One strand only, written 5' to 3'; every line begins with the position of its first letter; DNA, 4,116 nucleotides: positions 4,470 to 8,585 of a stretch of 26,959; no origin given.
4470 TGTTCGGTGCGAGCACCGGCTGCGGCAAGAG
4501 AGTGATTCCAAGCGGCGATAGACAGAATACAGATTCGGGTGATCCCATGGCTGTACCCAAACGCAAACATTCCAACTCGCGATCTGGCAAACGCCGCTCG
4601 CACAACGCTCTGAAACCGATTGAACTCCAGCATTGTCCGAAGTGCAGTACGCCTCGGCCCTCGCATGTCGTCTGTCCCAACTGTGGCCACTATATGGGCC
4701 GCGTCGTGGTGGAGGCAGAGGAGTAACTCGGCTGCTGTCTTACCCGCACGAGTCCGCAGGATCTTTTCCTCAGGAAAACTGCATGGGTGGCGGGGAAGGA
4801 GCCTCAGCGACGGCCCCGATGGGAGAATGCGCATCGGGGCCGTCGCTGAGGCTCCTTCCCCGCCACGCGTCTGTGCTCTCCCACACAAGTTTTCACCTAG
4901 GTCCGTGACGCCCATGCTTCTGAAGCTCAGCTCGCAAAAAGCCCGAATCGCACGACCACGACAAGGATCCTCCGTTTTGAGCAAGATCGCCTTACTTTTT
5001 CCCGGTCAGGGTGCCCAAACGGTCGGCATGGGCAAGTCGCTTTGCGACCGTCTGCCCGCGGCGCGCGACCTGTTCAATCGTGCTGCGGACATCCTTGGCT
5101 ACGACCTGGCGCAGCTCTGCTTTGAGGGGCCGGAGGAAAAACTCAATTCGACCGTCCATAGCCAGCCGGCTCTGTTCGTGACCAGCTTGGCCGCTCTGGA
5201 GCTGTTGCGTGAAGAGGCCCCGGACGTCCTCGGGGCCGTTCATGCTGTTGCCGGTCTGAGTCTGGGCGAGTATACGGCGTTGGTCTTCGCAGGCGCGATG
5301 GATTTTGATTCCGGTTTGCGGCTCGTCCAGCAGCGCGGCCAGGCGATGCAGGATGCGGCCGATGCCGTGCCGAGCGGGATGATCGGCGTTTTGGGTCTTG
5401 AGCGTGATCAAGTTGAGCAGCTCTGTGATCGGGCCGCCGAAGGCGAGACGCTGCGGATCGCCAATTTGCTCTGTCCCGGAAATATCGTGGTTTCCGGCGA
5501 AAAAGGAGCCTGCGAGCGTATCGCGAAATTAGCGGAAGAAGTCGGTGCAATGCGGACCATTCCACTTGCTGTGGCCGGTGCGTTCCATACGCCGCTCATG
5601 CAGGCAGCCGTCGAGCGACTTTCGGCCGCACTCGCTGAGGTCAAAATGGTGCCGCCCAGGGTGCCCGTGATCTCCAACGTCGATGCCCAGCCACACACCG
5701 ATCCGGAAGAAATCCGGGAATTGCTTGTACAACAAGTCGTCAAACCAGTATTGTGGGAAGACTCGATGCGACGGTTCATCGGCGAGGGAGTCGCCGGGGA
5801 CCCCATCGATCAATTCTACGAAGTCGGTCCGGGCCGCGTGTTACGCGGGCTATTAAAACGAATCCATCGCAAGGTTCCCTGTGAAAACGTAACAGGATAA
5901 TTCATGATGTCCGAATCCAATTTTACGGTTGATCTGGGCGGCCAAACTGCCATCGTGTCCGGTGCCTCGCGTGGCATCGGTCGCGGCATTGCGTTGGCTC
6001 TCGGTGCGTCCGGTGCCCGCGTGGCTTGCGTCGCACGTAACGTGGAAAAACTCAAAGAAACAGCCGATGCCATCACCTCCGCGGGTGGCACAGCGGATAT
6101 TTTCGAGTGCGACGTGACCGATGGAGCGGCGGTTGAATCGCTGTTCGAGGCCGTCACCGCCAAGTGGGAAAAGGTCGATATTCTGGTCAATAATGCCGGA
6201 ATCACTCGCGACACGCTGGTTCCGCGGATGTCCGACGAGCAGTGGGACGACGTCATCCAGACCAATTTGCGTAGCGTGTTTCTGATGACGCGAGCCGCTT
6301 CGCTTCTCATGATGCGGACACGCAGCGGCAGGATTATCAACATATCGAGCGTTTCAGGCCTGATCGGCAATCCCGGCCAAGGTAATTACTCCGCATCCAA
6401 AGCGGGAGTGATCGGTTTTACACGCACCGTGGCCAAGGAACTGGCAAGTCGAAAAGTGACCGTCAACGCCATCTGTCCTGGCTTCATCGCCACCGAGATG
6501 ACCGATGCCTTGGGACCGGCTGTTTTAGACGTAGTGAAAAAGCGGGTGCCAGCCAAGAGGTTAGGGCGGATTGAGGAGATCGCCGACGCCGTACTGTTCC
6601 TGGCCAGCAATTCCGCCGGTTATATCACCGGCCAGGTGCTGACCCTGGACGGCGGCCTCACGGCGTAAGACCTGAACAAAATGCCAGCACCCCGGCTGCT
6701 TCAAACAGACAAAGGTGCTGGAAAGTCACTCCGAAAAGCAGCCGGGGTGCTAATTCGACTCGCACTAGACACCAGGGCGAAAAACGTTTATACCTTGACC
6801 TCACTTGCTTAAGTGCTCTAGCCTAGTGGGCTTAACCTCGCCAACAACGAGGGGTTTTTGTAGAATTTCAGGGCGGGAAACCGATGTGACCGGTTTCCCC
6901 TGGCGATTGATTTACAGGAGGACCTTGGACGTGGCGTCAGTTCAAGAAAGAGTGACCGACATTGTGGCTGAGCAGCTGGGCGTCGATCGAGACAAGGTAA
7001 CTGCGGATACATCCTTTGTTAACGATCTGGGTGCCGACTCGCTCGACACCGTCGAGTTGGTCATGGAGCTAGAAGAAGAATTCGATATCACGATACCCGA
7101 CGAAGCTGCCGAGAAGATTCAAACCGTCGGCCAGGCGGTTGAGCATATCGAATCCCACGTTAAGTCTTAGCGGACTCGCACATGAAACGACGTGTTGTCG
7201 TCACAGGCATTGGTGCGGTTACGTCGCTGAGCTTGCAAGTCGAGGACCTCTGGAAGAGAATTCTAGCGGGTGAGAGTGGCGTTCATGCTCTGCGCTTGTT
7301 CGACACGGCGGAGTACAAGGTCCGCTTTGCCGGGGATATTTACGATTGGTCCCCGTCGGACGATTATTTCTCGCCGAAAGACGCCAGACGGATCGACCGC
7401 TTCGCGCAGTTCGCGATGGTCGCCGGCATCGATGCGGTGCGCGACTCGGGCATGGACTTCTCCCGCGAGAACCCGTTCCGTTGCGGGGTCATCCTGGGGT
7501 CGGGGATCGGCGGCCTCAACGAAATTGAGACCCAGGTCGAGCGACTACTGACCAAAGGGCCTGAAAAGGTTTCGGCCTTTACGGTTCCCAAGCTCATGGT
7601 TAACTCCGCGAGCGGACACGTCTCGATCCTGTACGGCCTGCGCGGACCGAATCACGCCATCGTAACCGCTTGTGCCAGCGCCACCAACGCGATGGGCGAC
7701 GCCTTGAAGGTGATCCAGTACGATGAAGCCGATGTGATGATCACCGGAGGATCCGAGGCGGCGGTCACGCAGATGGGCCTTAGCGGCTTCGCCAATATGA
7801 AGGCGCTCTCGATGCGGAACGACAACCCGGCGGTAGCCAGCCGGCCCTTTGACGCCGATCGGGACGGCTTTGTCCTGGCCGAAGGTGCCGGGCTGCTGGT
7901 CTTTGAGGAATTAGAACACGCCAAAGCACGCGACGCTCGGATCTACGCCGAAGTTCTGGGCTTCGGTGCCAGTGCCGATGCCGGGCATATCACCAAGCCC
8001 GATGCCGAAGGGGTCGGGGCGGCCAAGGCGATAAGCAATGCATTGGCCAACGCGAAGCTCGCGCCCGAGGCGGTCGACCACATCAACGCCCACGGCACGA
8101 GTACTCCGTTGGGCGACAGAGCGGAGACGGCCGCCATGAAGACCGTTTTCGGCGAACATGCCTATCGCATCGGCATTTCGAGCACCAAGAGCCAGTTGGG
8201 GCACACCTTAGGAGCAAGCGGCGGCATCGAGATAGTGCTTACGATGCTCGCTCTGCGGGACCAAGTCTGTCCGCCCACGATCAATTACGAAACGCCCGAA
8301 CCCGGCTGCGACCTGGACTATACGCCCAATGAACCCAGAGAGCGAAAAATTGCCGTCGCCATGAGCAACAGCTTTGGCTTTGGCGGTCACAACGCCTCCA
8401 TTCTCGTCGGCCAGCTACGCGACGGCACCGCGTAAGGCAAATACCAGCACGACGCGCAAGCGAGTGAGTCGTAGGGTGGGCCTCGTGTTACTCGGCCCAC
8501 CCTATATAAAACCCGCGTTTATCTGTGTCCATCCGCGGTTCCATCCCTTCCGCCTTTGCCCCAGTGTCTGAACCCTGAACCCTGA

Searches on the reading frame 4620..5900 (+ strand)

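Call 3: search_protein_families(library=pfam, proteins=[window:4620-5900:+])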
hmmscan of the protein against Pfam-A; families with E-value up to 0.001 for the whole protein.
window:4620-5900:+ (426 aa): 1 family
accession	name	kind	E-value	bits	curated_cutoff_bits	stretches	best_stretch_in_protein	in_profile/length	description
PF00698.26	Acyl_transf_1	-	8.7e-30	104.7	32.7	1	126-385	3-253/319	Acyl transferase domain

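Call 6: search_protein_families(library=ncbifam, proteins=[window:4620-5900:+])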
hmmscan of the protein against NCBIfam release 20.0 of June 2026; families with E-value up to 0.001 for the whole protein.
window:4620-5900:+ (426 aa): 8 families
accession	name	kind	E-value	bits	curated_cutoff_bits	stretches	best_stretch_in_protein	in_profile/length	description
TIGR00128.1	fabD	equivalog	9.9e-93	310.8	260.9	1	122-417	2-288/290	ACP S-malonyltransferase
TIGR03131.1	malonate_mdcH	equivalog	2.2e-63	214.5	297.9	1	123-423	1-283/297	malonate decarboxylase subunit epsilon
NF045894.1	PKS_plus_SDR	equivalog_domain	1.1e-43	149.2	1740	1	119-415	528-814/1515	type I polyketide synthase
TIGR02813.1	omega_3_PfaA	subfamily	4.5e-30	103.2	1010.1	1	120-415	578-879/2582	polyketide-type polyunsaturated fatty acid synthase PfaA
NF040607.1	mycolic_Pks13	equivalog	5.8e-17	60.5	2100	1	125-390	667-933/1680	polyketide synthase Pks13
NF037941.1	PKS_NbtC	equivalog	4.7e-16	57.9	1150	1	119-339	93-308/1027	nocobactin polyketide synthase NbtC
NF037940.1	PKS_MbtD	equivalog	2.1e-12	46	1150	1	118-355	87-318/978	mycobactin polyketide synthase MbtD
NF041183.1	Pks2_ls1_myc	equivalog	4.8e-09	33.6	2400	1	127-363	537-766/2086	sulfolipid-1 biosynthesis phthioceranic/hydroxyphthioceranic acid synthase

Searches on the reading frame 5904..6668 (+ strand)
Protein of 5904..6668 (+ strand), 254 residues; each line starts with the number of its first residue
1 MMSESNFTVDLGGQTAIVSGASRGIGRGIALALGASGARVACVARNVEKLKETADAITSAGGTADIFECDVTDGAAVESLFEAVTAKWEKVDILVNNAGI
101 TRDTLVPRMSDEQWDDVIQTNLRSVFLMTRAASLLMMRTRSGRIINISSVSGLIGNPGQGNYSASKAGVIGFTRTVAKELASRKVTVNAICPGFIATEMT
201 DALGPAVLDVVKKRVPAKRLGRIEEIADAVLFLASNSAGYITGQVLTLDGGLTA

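Call 3: search_protein_families(library=pfam, proteins=[window:5904-6668:+])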
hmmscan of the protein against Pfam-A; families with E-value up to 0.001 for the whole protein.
window:5904-6668:+ (254 aa): 6 families
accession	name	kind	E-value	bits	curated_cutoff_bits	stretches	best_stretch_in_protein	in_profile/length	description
PF13561.12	adh_short_C2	-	4.3e-73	246.2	27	1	20-253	1-236/236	Enoyl-(Acyl carrier protein) reductase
PF00106.31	adh_short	-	6.1e-66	222.1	26.6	1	14-203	1-190/195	short chain dehydrogenase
PF08659.16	KR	-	2.4e-20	73.7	22.6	1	15-169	2-156/180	KR domain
PF23441.1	SDR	-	5.2e-05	23.2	27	1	36-252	38-255/258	SDR-like rossmann domain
PF02882.25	THF_DHG_CYH_C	-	7.1e-05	22.6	27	1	8-75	31-102/160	Tetrahydrofolate dehydrogenase/cyclohydrolase, NAD(P)-binding domain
PF01370.27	Epimerase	-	0.00016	21.6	20.9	1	17-157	2-122/240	NAD dependent epimerase/dehydratase family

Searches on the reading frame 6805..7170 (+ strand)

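Call 3: search_protein_families(library=pfam, proteins=[window:6805-7170:+])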
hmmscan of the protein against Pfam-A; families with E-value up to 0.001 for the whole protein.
window:6805-7170:+ (121 aa): 3 families
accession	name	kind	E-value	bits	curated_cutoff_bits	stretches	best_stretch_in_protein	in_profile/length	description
PF00550.31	PP-binding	-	2.6e-17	63.3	20.8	1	48-115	1-67/67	Phosphopantetheine attachment site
PF14573.12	PP-binding_2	-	2e-06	28.4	32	1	77-112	46-81/96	Acyl-carrier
PF23297.2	ACP_SdgA_C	-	2.7e-05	24.6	27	1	44-119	9-83/95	Highly reducing polyketide synthase sdgA, C-terminal ACP domain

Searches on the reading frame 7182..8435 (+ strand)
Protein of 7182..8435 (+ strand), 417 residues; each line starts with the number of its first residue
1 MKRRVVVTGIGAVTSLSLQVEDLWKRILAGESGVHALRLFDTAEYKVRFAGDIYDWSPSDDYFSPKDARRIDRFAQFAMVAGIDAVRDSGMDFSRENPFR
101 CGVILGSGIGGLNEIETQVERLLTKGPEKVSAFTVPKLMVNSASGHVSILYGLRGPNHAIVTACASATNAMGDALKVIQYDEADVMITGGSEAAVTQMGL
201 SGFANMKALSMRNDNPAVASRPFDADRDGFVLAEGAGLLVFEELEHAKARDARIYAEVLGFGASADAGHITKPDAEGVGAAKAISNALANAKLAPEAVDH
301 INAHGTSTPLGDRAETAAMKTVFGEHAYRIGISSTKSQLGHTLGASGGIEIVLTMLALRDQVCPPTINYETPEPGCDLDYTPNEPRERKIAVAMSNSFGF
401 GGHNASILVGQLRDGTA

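Call 3: search_protein_families(library=pfam, proteins=[window:7182-8435:+])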
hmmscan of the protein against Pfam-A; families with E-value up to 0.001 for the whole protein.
window:7182-8435:+ (417 aa): 3 families
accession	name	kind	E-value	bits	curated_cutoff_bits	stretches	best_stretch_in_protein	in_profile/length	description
PF00109.32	ketoacyl-synt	-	2.2e-53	181.9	20.8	1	3-247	2-252/252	Beta-ketoacyl synthase, N-terminal domain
PF02801.28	Ketoacyl-synt_C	-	5.3e-38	130.1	20.8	1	255-370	1-119/119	Beta-ketoacyl synthase, C-terminal domain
PF00108.29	Thiolase_N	-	9.4e-05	22.3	26.4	0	156-194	77-115/260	Thiolase, N-terminal domain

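Call 6: search_protein_families(library=ncbifam, proteins=[window:7182-8435:+])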
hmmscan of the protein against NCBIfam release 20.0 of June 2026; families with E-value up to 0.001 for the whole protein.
window:7182-8435:+ (417 aa): 22 families
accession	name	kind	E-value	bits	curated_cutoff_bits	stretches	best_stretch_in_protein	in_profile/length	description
TIGR03150.1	fabF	equivalog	9.4e-181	600.9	493.75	1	3-409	1-406/407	beta-ketoacyl-ACP synthase II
NF005589.0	PRK07314.1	subfamily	2e-177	590.1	387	1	2-411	3-411/413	beta-ketoacyl-ACP synthase II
NF004970.0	PRK06333.1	subfamily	1.6e-156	521.4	525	1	2-411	3-421/424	beta-ketoacyl-ACP synthase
NF006274.0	PRK08439.1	equivalog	1.1e-141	472.3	621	1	3-409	2-403/406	beta-ketoacyl-ACP synthase II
NF006434.0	PRK08722.1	equivalog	2.1e-139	465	759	1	2-409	3-411/414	beta-ketoacyl-ACP synthase II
NF005916.1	PRK07910.1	equivalog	2.7e-101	339.5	560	1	4-411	13-417/418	KasA/KasB family beta-ketoacyl-ACP synthase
NF006587.0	PRK09116.1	equivalog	7.8e-96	321.3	470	1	3-411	2-406/408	beta-ketoacyl-ACP synthase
NF005076.0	PRK06501.1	equivalog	3.8e-94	316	629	1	5-410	13-421/425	beta-ketoacyl-ACP synthase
NF005935.0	PRK07967.1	equivalog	1.3e-86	291.1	630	1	3-411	2-403/406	beta-ketoacyl-ACP synthase I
NF006618.0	PRK09185.1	subfamily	1.6e-75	254.7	407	1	3-411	3-392/394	beta-ketoacyl-ACP synthase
NF004618.0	PRK05952.1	equivalog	5.4e-74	249.4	455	2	84-411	67-382/384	beta-ketoacyl-ACP synthase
NF005490.0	PRK07103.1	equivalog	1e-67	229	445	1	2-409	3-410/414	polyketide beta-ketoacyl:acyl carrier protein synthase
NF058662.1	cispenta_AmcF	equivalog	1.6e-63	214.9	325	1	5-409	2-367/369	cispentacin biosynthesis acyltransferase subunit AmcF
NF045894.1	PKS_plus_SDR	equivalog_domain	1.7e-45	155.2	1740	1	63-411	79-426/1515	type I polyketide synthase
NF040607.1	mycolic_Pks13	equivalog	1.2e-39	135.7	2100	1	120-411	227-525/1680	polyketide synthase Pks13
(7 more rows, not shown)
